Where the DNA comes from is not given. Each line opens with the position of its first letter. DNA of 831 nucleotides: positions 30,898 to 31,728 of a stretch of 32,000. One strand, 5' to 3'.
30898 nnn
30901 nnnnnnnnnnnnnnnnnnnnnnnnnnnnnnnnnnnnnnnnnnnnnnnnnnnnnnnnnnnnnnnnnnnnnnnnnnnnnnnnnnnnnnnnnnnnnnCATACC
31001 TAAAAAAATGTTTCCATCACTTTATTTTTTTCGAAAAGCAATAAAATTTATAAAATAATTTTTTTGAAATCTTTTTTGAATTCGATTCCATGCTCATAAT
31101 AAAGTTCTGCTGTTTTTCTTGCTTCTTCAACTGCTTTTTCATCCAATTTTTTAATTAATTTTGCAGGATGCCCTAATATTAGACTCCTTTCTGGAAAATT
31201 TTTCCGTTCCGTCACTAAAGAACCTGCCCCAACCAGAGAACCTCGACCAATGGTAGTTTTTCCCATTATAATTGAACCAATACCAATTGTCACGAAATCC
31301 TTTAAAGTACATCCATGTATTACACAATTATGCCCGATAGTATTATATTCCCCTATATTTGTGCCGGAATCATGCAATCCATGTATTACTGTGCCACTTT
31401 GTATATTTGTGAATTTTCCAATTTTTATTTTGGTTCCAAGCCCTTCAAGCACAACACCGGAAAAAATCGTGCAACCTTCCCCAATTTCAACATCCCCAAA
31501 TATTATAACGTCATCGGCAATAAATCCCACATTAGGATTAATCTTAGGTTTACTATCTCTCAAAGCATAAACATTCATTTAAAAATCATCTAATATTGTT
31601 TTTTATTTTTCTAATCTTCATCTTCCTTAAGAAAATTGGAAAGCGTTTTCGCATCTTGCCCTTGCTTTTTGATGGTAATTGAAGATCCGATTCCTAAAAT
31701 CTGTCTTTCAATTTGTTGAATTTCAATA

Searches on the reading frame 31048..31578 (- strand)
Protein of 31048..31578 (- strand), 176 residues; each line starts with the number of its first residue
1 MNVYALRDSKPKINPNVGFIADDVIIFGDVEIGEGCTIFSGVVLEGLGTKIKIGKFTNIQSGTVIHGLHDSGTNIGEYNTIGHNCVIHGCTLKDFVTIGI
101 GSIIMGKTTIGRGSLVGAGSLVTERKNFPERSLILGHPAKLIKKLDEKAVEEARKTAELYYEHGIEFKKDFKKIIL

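Call 94: search_protein_families(library=pfam, proteins=[window:31048-31578:-], max_evalue=0.001)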
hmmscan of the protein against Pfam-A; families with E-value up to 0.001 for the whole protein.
window:31048-31578:- (176 aa): 2 families
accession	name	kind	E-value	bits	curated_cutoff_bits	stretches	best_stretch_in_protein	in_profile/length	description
PF00132.30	Hexapep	-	1.6e-13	50.2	27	1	89-123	1-35/36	Bacterial transferase hexapeptide (six repeats)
PF25084.1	LbH_EIF2B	-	6.8e-07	29.7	54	1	48-123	19-94/105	EIF2B subunit epsilon LbH domain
